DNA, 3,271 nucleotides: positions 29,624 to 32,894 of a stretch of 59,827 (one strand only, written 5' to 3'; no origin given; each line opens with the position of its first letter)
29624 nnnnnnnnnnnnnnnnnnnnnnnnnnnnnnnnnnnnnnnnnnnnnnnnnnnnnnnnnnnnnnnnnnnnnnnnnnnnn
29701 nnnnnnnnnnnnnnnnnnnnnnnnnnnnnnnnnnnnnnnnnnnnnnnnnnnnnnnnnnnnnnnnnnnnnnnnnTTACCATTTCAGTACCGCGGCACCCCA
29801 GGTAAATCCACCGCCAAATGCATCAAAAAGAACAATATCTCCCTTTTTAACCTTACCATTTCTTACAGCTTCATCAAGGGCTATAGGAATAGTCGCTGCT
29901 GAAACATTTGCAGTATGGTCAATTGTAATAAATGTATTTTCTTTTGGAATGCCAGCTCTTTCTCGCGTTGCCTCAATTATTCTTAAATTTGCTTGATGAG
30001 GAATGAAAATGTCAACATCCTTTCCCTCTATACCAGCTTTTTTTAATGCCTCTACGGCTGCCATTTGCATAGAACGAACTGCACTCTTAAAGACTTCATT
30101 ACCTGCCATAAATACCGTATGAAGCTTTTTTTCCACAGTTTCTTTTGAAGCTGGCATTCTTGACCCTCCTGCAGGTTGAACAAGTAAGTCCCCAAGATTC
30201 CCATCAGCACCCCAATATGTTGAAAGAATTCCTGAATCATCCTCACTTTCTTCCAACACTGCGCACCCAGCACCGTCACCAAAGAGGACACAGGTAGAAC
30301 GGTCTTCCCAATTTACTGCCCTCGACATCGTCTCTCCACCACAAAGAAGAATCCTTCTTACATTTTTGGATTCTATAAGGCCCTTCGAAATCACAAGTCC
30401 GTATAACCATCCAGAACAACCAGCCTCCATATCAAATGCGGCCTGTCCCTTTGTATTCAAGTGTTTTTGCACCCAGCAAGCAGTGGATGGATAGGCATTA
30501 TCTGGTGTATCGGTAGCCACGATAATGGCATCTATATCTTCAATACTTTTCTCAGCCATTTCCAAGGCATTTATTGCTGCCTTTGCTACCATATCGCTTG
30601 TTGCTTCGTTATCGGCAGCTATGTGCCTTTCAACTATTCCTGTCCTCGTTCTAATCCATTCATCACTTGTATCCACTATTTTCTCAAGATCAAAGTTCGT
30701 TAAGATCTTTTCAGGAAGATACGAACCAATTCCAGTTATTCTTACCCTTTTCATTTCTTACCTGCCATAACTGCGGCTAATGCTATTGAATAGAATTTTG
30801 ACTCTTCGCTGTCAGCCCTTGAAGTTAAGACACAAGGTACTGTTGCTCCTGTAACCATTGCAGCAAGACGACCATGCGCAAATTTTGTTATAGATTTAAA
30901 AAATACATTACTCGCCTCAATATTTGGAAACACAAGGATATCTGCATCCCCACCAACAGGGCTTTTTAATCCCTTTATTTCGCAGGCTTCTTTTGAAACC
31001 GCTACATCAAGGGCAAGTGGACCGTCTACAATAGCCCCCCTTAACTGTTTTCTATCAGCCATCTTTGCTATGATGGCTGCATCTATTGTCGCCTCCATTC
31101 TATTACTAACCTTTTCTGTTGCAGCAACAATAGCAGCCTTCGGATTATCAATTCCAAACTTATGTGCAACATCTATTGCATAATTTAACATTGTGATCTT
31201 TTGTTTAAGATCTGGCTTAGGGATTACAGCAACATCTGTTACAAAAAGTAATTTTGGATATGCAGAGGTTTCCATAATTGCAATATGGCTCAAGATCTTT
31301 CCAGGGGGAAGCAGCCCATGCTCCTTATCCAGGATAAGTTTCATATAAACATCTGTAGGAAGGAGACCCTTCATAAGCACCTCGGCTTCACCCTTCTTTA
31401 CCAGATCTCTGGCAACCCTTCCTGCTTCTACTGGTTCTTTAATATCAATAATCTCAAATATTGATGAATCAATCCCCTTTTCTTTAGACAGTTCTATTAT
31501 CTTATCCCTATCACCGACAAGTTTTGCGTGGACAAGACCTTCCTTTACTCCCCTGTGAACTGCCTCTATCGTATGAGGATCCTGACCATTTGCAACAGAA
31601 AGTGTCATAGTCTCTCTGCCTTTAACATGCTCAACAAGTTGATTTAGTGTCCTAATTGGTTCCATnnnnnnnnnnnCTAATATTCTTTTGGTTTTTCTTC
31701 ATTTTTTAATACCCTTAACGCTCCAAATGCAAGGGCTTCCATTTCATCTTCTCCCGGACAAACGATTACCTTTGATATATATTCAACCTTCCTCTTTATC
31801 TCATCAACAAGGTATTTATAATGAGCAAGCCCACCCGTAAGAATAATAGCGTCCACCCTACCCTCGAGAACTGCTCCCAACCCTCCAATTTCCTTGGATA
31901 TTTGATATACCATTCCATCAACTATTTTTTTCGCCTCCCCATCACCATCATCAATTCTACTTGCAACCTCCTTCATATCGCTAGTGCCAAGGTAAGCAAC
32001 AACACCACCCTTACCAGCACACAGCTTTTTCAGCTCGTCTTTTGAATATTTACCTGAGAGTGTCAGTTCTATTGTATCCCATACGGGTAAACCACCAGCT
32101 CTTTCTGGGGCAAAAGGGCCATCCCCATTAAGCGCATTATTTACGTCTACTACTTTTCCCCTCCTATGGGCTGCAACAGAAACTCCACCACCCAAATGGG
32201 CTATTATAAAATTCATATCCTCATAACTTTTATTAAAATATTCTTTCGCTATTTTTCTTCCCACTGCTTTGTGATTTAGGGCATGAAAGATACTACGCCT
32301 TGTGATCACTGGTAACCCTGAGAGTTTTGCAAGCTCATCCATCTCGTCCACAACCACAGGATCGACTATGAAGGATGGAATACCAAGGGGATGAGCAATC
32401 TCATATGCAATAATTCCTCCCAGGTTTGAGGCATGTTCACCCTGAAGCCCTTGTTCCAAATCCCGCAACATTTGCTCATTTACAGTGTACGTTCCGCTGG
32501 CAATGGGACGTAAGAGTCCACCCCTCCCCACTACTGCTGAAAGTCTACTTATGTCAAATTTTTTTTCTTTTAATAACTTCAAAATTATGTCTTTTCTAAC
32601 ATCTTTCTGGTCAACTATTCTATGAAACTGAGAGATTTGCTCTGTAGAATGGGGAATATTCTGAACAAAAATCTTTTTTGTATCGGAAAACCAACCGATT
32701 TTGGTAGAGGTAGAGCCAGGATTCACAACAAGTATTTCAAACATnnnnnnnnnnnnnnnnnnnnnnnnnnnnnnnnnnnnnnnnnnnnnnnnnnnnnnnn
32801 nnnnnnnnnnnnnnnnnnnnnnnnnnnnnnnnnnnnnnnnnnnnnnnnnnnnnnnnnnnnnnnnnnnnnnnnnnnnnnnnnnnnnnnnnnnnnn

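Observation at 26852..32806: fabH embedded in a buk-ptb-porCDAB operon: anaerobic route to branched-chain fatty-acid primers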

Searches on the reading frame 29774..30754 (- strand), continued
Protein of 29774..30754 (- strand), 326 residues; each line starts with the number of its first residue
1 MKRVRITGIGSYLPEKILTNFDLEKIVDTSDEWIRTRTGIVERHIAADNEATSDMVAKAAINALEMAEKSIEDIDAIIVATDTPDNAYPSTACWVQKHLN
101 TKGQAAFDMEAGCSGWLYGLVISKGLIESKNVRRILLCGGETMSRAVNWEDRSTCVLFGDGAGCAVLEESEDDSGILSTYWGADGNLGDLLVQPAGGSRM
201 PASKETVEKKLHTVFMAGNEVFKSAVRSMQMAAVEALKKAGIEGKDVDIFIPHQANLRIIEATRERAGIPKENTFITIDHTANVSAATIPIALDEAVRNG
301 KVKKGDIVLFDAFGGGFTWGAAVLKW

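Call 66: find_encoding_contigs(protein=P0032, flank=6000, max_places=1)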
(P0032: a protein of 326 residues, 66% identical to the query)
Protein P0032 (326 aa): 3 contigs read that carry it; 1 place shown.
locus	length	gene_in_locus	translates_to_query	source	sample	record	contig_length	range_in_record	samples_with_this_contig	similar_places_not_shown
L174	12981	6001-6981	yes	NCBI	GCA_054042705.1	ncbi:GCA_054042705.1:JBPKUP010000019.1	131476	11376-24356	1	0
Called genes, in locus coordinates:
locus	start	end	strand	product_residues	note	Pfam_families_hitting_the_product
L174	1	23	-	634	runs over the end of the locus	PF14559:TPR_19 (faint), PF07719:TPR_2 (faint), PF13174:TPR_6 (faint), PF13428:TPR_14 (faint)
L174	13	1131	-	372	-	PF00512:HisKA (weak)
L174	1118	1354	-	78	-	-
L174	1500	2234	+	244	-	PF21033:RMD1-3, PF13431:TPR_17 (faint), PF14559:TPR_19 (faint), PF16811:TAtT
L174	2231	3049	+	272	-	-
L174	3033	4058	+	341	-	-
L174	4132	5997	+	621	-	-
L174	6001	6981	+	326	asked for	PF08392:FAE1_CUT1_RppA (faint), PF00108:Thiolase_N, PF07451:SpoVAD (weak), PF22691:Thiolase_C_1 (faint), PF08545:ACP_syn_III, PF08541:ACP_syn_III_C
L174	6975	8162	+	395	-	PF19289:PmbA_TldD_3rd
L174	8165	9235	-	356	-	-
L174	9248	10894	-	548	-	PF00672:HAMP, PF00015:MCPsignal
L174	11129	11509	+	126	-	PF13424:TPR_12 (weak), PF21033:RMD1-3 (weak), PF00515:TPR_1, PF07719:TPR_2 (weak), PF13181:TPR_8 (weak)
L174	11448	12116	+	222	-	-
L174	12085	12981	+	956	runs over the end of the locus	PF07676:PD40 (faint), PF26550:Tricorn_2nd, PF26549:Tricorn_N (weak)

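Call 67: find_encoding_contigs(protein=P0073, flank=6000, max_places=1)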
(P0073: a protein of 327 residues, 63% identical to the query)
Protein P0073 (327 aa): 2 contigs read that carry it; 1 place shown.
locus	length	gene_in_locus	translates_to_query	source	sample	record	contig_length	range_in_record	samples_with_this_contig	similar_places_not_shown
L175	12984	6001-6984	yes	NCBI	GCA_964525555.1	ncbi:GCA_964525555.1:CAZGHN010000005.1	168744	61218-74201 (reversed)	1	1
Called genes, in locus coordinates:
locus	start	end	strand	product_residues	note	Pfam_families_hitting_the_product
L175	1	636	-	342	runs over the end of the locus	-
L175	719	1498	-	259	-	PF01435:Peptidase_M48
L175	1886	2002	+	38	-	-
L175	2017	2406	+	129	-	PF19762:DUF6249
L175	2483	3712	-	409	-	PF07690:MFS_1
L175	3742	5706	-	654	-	PF16177:ACAS_N, PF00501:AMP-binding, PF13193:AMP-binding_C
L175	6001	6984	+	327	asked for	PF00108:Thiolase_N, PF07451:SpoVAD (faint), PF08545:ACP_syn_III, PF08541:ACP_syn_III_C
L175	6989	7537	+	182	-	PF01558:POR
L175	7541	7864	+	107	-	PF13187:Fer4_9, PF00037:Fer4 (weak), PF12797:Fer4_2 (faint), PF12837:Fer4_6 (faint), PF13237:Fer4_10, PF14697:Fer4_21, PF12838:Fer4_7, PF00037:Fer4, +1 more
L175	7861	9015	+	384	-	PF01855:POR_N, PF17147:PFOR_II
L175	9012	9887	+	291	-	PF02775:TPP_enzyme_C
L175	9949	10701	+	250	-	PF20772:TACO1_YebC_N, PF01709:Transcrip_reg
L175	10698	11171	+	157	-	PF02075:RuvC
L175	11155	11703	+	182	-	PF01330:RuvA_N, PF21176:RecR_HhH (faint), PF14520:HHH_5, PF07499:RuvA_C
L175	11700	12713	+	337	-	PF05496:RuvB_N, PF01078:Mg_chelatase (faint), PF07728:AAA_5 (weak), PF13401:AAA_22 (faint), PF00004:AAA, PF17864:AAA_lid_4, PF05491:WHD_RuvB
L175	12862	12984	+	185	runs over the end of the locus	-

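Call 68: find_encoding_contigs(protein=P0024, flank=6000, max_places=1)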
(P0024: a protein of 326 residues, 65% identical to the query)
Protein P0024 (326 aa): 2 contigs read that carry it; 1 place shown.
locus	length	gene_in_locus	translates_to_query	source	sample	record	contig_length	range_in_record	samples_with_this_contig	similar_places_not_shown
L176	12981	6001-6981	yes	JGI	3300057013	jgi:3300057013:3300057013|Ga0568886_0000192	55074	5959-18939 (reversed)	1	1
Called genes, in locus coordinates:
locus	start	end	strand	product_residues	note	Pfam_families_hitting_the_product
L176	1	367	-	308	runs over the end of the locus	PF01797:Y1_Tnp, PF08299:Bac_DnaA_C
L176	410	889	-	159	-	PF01750:HycI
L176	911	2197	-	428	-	PF27537:HoxH (weak), PF00374:NiFeSe_Hases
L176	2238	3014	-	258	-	PF01058:Oxidored_q6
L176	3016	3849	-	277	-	PF00970:FAD_binding_6, PF00175:NAD_binding_1, PF10418:DHODB_Fe-S_bind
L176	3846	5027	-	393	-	PF12838:Fer4_7 (faint), PF14697:Fer4_21 (faint), PF00037:Fer4 (faint), PF12797:Fer4_2 (faint), PF13183:Fer4_8 (faint), PF13237:Fer4_10 (faint), PF25160:LdpA_Fe-S-bd (faint), PF17179:Fer4_22, +1 more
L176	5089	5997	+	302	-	PF01515:PTA_PTB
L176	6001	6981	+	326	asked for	PF00108:Thiolase_N (weak), PF07451:SpoVAD (faint), PF08545:ACP_syn_III, PF08541:ACP_syn_III_C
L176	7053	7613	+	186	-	PF01558:POR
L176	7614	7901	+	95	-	PF13187:Fer4_9 (faint), PF12837:Fer4_6 (faint), PF13237:Fer4_10, PF14697:Fer4_21, PF12838:Fer4_7 (weak), PF00037:Fer4 (weak), PF12797:Fer4_2 (weak)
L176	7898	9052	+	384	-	PF01855:POR_N, PF17147:PFOR_II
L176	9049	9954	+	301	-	PF02775:TPP_enzyme_C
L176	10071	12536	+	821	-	PF19864:Radical_SAM_N2, PF04055:Radical_SAM, PF10105:DUF2344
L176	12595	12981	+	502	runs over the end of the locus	PF10150:RNase_E_G, PF20833:RNase_E_G_Thio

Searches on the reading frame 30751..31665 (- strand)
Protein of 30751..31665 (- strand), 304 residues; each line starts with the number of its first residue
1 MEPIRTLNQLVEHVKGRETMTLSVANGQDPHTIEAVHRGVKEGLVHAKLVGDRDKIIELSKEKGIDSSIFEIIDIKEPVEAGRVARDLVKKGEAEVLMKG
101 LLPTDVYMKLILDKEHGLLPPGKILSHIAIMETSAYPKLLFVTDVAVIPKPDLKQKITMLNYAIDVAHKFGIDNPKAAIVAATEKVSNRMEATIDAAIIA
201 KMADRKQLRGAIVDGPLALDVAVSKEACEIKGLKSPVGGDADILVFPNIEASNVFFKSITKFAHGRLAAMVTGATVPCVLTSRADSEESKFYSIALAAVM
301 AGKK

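Call 3: search_protein_families(library=pfam, proteins=[window:30751-31665:-])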
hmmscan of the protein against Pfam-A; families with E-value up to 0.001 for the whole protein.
window:30751-31665:- (304 aa): 1 family
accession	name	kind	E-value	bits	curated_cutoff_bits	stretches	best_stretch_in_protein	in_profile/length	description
PF01515.24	PTA_PTB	-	1.6e-45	156.3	24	2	84-298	107-319/319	Phosphate acetyl/butaryl transferase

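Call 4: search_protein_families(library=ncbifam, proteins=[window:30751-31665:-])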
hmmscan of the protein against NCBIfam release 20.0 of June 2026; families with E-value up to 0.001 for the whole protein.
window:30751-31665:- (304 aa): 10 families
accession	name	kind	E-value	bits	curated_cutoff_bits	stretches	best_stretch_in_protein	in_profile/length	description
NF004472.0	PRK05805.1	subfamily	7.8e-101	337.1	399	1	4-303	2-300/302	phosphate butyryltransferase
TIGR02706.1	P_butyryltrans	equivalog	2.3e-97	325.7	410.5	1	7-301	1-294/294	phosphate butyryltransferase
NF005837.0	PRK07742.1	equivalog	2.2e-90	303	409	1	7-301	3-297/299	phosphate butyryltransferase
NF006045.0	PRK08190.1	subfamily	6.7e-87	292.3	282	1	5-302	162-458/467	bifunctional enoyl-CoA hydratase/phosphate acetyltransferase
NF008852.0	PRK11890.1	subfamily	5.3e-82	275.4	413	1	7-302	10-304/315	phosphate acetyltransferase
TIGR02709.1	branched_ptb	equivalog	8.5e-44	150.2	475.15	1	21-297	2-268/271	branched-chain phosphotransacylase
NF007233.1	PRK09653.1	subfamily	1.5e-22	80.6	310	2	121-288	142-306/319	phosphotransacetylase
TIGR00651.1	pta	equivalog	2.9e-18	66.4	311.2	1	122-293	130-299/304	phosphate acetyltransferase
NF004167.0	PRK05632.1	equivalog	2.3e-14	52.9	418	1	138-301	541-703/708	phosphate acetyltransferase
NF009501.0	PRK12861.1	subfamily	0.00027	19.1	1178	1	88-282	549-742/764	NADP-dependent malic enzyme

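Call 70: search_solved_structures(query=window:30751-31665:-, max_evalue=1e-10)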
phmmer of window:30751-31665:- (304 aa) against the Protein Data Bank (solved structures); distinct sequences matched with E-value up to 1e-10: 6.
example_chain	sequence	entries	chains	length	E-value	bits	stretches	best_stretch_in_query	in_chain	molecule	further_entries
7vg9_A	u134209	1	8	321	1.5e-76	260.6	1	4-304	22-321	Phosphate butyryltransferase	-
3tng_A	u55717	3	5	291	1.5e-45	158.9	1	18-298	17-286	Lmo1369 protein | possible phosphate acetyl/butaryl transferase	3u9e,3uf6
1yco_A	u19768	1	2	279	3.8e-42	147.8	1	20-297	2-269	branched-chain phosphotransacylase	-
7t88_A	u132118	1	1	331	4.4e-14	55.7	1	55-302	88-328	Phosphate acetyltransferase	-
6iow_A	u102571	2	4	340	1.5e-13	53.9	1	77-299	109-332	Phosphotransacetylase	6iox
1vmi_A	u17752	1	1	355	2.4e-11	46.7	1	85-298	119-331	putative phosphate acetyltransferase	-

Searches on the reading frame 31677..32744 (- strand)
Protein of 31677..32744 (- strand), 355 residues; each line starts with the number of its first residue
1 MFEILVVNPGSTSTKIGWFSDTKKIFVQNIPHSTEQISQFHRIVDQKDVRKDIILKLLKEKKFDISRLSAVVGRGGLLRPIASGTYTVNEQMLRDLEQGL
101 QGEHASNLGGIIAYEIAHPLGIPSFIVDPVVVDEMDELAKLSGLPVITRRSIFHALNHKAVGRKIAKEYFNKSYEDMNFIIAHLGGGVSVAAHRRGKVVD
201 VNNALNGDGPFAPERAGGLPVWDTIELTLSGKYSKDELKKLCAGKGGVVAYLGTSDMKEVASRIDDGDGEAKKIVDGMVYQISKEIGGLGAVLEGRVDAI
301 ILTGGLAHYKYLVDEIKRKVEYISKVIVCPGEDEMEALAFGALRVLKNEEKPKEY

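Call 3: search_protein_families(library=pfam, proteins=[window:31677-32744:-])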
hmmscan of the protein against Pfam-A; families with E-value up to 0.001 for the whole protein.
window:31677-32744:- (355 aa): 1 family
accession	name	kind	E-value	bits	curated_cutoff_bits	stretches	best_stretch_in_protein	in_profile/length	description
PF00871.23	Acetate_kinase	-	1.4e-20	73.7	22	1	148-308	172-334/392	Acetokinase family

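Call 4: search_protein_families(library=ncbifam, proteins=[window:31677-32744:-])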
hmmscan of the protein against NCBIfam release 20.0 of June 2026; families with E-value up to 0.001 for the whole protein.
window:31677-32744:- (355 aa): 8 families
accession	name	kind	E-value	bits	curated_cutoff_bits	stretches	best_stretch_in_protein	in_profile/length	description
TIGR02707.1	butyr_kinase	equivalog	6.8e-160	531.8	289.1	1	3-354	1-351/351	butyrate kinase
NF002834.0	PRK03011.1-5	subfamily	2.1e-155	517.2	222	1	2-355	3-355/357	butyrate kinase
TIGR00016.1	ackA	subfamily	1.3e-21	76.8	293.4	1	148-314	179-346/405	acetate/propionate family kinase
NF009045.0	PRK12379.1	equivalog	8.6e-16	57.7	580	1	148-316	169-337/402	propionate kinase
NF009099.0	PRK12440.1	equivalog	9.6e-15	54.4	693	1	148-310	173-334/397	acetate/propionate family kinase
NF005462.0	PRK07058.1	equivalog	3.5e-11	42.7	486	1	149-309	175-331/396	acetate/propionate family kinase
NF005520.0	PRK07157.1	equivalog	3.2e-09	36.4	561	1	149-323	174-348/400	acetate kinase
NF009063.0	PRK12397.1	equivalog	1.6e-08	33.6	659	1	148-308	173-333/404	acetate/propionate family kinase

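Call 69: search_solved_structures(query=window:31677-32744:-, max_evalue=1e-10)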
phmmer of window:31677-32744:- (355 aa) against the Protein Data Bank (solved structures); distinct sequences matched with E-value up to 1e-10: 12.
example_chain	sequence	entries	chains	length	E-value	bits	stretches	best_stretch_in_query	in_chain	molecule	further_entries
1x9j_A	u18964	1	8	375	3.4e-121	407.9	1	1-355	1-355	Probable butyrate kinase 2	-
1saz_A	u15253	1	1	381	3.6e-121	407.8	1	1-355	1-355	Probable butyrate kinase 2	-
3sk3_A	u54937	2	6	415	5e-15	58.8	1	149-316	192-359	Acetate kinase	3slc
4dq8_A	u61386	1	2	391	1.9e-14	56.9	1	149-310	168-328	Acetate kinase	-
4ijn_A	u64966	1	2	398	2.1e-14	56.7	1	149-307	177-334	Acetate kinase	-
6ioy_A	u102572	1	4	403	1.1e-13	54.4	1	106-315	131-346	Acetate kinase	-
2iir_A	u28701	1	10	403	1.1e-13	54.4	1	82-310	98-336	Acetate kinase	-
4xh5_A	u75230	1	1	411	3.9e-12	49.2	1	147-316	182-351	Propionate kinase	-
4xh4_A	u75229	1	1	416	5.8e-12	48.7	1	148-316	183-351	Propionate kinase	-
4fwl_A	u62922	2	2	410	5.9e-12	48.7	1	148-316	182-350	Propionate kinase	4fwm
1x3m_A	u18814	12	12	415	6.2e-12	48.6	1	148-316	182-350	Propionate kinase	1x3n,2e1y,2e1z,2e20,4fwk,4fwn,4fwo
4xh1_A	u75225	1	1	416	6.2e-12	48.6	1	148-316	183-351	Propionate kinase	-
